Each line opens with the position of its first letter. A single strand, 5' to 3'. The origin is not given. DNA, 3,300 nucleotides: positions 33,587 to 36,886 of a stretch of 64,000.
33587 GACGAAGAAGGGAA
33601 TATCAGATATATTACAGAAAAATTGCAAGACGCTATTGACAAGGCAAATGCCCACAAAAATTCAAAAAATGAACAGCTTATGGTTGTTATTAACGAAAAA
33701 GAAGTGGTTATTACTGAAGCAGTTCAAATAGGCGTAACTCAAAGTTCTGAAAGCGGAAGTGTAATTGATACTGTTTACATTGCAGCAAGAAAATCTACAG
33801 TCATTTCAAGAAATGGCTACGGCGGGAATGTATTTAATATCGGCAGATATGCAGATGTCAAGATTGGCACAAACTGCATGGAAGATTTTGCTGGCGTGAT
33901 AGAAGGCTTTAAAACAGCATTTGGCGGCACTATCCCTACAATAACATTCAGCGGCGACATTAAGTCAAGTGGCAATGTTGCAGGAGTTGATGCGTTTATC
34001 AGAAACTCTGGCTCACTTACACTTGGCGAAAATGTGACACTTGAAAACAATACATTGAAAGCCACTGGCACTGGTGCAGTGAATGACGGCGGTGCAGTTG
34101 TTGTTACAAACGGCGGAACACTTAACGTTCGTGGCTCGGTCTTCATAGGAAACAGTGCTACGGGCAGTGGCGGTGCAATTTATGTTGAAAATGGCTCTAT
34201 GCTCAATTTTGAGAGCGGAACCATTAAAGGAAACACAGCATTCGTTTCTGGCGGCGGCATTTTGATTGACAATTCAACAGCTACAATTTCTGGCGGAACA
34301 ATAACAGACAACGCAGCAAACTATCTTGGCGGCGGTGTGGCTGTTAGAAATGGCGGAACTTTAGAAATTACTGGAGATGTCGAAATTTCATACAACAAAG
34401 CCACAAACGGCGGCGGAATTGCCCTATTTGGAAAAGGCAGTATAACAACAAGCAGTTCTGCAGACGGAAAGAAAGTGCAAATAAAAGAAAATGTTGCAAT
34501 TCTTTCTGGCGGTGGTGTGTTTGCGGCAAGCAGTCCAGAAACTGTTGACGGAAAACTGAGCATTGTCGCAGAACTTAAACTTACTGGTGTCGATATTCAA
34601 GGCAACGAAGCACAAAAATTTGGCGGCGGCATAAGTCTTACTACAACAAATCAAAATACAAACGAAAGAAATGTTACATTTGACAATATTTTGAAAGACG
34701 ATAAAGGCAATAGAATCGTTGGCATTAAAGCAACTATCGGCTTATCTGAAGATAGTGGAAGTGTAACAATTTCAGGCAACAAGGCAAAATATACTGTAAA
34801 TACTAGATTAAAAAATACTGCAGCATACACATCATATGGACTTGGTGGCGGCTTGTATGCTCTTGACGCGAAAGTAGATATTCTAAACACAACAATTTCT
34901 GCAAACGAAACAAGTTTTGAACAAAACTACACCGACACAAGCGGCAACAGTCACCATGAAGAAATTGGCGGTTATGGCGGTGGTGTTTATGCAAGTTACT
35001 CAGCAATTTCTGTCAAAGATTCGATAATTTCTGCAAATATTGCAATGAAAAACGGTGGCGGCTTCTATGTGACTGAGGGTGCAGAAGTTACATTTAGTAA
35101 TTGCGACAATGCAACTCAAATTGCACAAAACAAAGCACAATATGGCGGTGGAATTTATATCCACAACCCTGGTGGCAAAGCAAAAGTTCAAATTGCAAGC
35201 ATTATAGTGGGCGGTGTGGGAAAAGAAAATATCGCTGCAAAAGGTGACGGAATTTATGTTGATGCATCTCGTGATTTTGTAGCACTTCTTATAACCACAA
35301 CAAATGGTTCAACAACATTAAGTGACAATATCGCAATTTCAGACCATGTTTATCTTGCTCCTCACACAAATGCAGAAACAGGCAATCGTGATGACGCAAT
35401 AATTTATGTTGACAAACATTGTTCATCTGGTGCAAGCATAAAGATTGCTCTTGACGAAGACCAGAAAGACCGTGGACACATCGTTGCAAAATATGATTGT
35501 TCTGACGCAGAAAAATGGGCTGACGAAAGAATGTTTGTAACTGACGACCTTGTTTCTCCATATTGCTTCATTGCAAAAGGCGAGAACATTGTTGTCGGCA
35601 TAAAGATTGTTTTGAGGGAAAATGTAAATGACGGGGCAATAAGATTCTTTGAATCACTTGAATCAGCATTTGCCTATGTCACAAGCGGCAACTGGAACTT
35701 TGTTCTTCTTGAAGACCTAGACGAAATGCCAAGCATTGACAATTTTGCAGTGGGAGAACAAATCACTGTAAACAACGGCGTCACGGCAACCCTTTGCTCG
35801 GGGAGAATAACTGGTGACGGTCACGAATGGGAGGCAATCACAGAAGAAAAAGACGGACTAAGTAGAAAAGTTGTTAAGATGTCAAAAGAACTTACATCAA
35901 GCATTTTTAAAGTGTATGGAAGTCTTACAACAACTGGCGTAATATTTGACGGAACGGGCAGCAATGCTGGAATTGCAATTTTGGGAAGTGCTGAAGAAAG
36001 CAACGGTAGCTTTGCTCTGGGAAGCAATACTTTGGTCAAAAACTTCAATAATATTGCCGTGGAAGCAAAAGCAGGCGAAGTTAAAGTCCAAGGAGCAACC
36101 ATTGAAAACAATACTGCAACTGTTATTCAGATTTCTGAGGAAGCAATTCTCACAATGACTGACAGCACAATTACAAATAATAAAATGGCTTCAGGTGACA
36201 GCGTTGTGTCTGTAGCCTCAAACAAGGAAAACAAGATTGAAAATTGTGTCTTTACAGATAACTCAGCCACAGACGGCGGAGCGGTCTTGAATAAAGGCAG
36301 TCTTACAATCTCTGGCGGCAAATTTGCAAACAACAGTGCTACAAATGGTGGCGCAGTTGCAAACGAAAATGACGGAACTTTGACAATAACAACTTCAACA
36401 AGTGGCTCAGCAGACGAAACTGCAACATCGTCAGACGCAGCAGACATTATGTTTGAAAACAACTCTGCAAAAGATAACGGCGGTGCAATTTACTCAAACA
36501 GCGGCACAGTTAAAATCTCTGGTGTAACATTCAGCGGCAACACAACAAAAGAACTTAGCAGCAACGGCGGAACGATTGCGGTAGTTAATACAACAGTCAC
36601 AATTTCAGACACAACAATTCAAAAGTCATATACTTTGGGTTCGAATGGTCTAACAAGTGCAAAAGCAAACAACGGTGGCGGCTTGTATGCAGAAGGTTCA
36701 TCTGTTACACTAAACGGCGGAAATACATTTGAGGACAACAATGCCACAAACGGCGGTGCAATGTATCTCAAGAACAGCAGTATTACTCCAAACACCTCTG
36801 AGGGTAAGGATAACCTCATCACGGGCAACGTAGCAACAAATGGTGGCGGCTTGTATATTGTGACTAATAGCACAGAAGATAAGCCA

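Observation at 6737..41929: One 35.2-kb ORF encoding an 11,730-aa modular surface giant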

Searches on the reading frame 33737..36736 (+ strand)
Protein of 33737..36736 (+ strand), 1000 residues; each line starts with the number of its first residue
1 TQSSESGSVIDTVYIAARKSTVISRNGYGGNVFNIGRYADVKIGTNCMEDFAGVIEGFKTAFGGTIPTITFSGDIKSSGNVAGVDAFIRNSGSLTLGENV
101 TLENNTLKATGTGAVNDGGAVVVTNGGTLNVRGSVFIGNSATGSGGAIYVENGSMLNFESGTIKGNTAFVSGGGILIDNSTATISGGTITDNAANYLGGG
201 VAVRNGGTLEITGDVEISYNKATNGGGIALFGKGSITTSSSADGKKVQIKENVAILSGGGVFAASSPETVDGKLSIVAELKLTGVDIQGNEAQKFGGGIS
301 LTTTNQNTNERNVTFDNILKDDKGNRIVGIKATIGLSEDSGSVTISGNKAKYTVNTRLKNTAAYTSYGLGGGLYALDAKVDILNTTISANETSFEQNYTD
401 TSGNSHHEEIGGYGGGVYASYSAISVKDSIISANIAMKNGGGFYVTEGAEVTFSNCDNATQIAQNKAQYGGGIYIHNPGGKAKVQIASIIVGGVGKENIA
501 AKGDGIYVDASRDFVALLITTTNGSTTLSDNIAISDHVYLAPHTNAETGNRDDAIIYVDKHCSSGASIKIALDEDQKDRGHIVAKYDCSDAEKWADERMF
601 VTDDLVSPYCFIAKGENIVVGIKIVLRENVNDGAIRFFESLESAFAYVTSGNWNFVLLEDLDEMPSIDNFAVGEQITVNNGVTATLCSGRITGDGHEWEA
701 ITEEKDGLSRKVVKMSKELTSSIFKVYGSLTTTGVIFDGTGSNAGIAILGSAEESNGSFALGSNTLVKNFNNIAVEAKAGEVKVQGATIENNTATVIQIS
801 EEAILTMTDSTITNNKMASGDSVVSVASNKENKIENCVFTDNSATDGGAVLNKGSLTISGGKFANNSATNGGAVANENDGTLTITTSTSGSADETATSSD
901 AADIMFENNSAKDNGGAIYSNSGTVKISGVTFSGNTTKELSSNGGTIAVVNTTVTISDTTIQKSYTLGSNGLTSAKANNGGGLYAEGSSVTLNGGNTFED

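Call 6: search_protein_families(library=pfam, max_evalue=0.01, proteins=[window:33737-36736:+])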
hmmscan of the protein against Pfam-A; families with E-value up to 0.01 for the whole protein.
window:33737-36736:+ (1000 aa): 1 family
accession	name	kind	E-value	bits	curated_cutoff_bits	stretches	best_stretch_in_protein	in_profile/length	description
PF02415.23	Chlam_PMP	-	3.8e-15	54.8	20.6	2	903-920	1-18/19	Chlamydia polymorphic membrane protein (Chlamydia_PMP) repeat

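Call 51: search_protein_families(library=ncbifam, max_evalue=0.01, proteins=[window:33737-36736:+])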
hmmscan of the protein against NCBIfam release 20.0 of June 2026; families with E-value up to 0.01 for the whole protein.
window:33737-36736:+ (1000 aa): 1 family
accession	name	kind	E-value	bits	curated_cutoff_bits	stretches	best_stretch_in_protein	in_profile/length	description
TIGR01376.1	POMP_repeat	repeat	6.3e-09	35.3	15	2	903-924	4-26/28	polymorphic outer membrane protein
